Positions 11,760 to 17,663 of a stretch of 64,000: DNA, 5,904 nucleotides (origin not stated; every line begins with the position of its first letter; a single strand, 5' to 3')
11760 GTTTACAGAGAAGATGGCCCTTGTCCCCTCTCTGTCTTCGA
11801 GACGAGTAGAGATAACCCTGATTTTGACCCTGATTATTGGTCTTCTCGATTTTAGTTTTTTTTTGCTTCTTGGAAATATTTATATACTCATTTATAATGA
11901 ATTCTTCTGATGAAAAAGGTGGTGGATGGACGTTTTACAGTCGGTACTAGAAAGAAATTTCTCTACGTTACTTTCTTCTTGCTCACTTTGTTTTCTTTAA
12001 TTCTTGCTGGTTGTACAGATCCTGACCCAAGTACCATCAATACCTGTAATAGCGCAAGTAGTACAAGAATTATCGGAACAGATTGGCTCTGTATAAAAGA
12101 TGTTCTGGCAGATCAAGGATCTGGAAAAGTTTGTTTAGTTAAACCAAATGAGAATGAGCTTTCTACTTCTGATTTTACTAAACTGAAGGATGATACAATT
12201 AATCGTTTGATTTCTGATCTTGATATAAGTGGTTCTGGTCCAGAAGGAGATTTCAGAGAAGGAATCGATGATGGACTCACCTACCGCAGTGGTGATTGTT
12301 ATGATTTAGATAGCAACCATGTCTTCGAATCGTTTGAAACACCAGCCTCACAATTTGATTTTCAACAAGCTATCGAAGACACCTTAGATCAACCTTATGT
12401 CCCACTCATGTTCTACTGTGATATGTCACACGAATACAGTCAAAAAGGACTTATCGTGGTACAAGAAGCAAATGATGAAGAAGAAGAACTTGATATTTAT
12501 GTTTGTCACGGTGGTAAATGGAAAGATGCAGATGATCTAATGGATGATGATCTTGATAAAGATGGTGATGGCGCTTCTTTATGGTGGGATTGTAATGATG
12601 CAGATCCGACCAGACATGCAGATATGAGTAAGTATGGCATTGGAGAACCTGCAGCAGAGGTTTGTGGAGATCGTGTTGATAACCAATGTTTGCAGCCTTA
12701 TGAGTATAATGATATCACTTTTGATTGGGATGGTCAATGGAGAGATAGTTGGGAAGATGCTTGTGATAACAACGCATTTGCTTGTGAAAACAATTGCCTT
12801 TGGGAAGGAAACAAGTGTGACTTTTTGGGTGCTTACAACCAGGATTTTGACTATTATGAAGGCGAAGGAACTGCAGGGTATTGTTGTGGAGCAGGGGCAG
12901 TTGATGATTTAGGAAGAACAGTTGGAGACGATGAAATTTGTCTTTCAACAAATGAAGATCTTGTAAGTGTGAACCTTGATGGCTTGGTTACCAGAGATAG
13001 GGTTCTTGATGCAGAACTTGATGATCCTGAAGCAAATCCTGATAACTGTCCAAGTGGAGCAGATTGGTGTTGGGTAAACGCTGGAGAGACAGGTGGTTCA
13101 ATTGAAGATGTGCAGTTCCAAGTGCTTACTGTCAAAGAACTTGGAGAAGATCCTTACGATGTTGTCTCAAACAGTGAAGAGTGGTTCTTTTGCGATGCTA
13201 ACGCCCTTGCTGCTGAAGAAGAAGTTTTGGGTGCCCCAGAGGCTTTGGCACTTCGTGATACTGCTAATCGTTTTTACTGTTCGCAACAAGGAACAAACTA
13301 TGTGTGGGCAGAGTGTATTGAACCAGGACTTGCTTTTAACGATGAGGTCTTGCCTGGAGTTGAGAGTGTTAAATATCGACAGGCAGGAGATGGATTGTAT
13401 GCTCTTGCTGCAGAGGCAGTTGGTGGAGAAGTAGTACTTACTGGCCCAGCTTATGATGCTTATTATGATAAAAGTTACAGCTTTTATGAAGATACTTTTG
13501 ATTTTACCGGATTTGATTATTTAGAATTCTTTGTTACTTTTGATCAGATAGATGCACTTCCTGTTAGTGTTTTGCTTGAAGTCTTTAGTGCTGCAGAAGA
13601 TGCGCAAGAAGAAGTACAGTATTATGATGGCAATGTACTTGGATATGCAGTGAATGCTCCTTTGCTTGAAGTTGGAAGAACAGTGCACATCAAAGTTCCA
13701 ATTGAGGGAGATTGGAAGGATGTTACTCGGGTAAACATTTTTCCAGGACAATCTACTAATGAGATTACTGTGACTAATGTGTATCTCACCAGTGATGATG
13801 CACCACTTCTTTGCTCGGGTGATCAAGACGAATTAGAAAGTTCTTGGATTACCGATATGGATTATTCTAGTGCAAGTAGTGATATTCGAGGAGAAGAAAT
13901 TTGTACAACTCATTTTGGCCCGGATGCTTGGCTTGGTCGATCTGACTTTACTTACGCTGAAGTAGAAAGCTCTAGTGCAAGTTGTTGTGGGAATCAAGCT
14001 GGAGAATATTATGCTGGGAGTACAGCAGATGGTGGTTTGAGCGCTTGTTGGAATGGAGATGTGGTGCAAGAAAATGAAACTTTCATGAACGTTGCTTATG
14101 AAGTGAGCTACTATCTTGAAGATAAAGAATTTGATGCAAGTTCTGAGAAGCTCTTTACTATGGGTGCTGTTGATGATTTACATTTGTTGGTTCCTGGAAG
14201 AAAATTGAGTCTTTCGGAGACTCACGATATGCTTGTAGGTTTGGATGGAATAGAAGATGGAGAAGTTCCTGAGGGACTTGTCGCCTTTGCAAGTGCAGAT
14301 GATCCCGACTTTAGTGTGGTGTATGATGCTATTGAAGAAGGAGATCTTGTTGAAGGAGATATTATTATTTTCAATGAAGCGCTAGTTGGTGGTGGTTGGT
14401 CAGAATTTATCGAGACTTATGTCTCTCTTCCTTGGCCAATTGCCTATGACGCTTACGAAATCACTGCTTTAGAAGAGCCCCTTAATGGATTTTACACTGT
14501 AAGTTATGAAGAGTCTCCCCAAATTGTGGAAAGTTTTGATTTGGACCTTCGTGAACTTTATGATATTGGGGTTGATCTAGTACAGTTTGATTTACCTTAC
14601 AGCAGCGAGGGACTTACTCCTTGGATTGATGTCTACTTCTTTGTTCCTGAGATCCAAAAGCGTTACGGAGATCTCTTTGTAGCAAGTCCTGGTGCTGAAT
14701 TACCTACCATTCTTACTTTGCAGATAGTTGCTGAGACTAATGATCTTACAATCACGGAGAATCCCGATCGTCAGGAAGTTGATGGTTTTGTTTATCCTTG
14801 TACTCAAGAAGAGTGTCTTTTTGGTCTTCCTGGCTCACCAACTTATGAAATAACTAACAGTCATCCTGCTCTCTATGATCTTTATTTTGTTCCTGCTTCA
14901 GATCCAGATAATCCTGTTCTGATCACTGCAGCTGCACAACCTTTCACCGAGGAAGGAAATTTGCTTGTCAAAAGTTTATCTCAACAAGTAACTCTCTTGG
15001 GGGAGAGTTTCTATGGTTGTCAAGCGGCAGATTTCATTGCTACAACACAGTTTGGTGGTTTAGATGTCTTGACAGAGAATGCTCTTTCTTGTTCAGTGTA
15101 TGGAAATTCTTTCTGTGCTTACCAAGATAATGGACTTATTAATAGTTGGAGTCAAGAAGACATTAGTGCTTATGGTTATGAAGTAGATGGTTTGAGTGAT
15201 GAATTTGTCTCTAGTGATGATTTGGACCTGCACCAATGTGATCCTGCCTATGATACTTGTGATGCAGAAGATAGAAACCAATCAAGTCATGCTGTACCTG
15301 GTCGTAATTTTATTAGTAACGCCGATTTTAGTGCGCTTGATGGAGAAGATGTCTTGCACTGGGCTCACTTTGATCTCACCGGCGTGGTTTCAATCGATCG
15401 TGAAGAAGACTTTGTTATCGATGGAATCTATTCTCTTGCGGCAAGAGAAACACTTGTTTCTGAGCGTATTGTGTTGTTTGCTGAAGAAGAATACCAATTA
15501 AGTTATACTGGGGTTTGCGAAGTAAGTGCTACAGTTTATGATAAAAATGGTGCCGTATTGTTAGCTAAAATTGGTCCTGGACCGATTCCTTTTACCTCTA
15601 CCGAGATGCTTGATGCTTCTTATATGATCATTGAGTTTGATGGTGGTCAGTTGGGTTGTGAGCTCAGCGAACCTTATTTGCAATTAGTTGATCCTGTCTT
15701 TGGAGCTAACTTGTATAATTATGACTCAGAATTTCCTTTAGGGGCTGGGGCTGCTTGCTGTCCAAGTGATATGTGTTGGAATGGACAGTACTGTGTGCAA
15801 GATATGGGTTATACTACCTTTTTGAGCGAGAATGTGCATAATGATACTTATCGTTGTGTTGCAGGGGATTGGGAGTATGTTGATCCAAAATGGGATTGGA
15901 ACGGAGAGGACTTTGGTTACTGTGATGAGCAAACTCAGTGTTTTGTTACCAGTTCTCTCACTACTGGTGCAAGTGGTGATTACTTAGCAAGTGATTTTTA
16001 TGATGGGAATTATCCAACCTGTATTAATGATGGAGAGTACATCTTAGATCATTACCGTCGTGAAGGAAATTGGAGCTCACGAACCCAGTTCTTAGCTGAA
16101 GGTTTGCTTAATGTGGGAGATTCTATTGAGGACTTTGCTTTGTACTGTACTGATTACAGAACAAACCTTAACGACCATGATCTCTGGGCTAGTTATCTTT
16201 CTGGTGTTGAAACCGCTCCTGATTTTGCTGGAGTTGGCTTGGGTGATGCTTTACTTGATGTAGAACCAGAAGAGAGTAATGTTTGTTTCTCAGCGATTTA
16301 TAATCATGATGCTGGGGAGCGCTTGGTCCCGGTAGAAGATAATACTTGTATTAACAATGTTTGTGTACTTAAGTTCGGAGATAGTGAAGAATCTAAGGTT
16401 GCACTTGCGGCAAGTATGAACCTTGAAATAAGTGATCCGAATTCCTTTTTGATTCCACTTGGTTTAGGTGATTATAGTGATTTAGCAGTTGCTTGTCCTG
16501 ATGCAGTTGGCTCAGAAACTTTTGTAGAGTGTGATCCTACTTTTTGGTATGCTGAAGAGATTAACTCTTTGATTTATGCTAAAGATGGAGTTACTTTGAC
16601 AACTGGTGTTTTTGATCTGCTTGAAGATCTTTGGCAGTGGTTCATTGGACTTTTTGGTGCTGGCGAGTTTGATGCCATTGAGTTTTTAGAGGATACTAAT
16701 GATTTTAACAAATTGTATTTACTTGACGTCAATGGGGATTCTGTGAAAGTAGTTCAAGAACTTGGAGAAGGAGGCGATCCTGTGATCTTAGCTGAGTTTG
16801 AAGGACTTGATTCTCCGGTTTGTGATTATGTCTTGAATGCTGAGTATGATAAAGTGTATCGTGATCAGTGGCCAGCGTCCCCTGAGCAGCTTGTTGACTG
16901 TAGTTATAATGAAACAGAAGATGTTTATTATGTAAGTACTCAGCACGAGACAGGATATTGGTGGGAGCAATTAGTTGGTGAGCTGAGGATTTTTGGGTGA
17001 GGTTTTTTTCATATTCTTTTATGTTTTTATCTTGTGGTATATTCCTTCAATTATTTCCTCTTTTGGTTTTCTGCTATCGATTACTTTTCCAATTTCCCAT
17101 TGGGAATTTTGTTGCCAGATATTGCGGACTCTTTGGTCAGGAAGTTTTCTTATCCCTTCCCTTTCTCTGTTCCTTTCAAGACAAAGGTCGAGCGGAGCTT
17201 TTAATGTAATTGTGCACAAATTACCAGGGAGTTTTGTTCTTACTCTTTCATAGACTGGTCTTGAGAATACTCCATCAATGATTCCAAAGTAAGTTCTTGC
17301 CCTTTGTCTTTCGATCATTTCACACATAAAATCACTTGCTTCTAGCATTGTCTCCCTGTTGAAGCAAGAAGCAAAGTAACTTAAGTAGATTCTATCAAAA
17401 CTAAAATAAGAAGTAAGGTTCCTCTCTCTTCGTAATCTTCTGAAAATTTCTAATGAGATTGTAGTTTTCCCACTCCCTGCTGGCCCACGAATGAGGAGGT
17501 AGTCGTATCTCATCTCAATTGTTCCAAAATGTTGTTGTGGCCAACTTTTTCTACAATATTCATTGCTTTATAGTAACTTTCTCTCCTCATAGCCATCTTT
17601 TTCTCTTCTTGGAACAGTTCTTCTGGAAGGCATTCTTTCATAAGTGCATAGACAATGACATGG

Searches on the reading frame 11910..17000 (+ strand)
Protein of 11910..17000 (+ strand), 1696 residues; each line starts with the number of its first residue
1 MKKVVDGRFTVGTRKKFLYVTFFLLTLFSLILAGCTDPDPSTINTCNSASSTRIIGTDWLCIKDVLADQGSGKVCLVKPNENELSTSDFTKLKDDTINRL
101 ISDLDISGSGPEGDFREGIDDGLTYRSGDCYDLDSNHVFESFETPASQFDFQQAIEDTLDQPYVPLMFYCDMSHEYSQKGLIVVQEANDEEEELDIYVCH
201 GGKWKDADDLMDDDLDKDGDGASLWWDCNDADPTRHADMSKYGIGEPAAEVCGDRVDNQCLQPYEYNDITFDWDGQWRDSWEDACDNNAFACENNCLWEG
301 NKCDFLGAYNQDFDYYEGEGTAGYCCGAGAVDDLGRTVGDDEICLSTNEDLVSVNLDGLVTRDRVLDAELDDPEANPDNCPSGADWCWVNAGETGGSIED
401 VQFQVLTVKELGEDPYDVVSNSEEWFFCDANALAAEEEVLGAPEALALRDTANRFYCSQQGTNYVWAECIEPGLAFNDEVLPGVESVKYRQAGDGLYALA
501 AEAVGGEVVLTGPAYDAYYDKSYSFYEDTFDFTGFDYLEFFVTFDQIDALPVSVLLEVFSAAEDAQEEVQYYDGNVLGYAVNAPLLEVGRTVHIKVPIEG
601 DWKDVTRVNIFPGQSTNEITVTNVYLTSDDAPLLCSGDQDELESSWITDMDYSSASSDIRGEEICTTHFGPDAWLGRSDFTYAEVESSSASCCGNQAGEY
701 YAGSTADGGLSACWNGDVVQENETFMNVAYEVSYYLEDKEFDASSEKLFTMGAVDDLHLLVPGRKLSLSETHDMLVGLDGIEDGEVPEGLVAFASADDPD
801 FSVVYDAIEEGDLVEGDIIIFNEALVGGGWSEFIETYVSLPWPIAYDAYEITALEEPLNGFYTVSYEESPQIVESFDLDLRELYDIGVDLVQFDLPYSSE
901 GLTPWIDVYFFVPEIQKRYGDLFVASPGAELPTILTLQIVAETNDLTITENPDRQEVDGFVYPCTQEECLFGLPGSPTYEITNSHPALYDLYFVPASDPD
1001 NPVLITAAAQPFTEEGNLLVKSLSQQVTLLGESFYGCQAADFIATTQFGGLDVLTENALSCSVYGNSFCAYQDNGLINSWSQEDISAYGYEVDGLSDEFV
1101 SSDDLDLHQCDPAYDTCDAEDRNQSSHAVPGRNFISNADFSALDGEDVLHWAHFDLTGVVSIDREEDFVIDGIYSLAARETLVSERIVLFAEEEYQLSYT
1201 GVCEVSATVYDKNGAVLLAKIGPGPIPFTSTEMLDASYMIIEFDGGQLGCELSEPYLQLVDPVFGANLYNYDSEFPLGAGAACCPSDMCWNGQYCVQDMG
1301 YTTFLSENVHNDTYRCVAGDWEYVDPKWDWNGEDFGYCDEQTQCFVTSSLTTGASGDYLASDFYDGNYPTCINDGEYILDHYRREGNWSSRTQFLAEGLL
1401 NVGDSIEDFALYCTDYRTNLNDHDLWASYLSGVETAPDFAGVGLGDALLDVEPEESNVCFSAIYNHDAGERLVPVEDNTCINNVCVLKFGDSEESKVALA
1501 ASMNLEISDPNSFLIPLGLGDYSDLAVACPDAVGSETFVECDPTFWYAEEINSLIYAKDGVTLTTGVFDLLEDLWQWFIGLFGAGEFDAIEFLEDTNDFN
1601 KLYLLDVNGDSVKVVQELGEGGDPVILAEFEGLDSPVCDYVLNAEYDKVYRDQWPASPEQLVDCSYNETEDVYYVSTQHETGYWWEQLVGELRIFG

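Call 4: search_protein_families(library=pfam, proteins=[window:11910-17000:+], max_evalue=1)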
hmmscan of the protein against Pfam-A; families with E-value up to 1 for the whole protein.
window:11910-17000:+ (1696 aa): 1 family
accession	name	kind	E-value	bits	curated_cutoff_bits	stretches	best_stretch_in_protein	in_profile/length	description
PF11617.13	Cu-binding_MopE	-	0.28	11.9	27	0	227-260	1-24/30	Putative metal-binding motif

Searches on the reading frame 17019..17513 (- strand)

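Call 32: search_protein_families(library=pfam, proteins=[window:17019-17513:-], max_evalue=0.001)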
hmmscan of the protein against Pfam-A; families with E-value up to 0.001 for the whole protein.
window:17019-17513:- (164 aa): 5 families
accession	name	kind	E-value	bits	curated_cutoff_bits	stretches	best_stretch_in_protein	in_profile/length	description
PF13238.12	AAA_18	-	1.6e-06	29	29.4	1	7-121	2-114/128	AAA domain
PF13191.12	AAA_16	-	3.7e-06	28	32.6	1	5-60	26-82/167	AAA ATPase domain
PF24883.2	NPHP3_N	-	3.9e-05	24.3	24.8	1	5-41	24-60/164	Nephrocystin 3, N-terminal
PF13671.12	AAA_33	-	9.1e-05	23.2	27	1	7-129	3-129/143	AAA domain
PF13173.12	AAA_14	-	0.00028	21.3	27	1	5-59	4-50/129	AAA domain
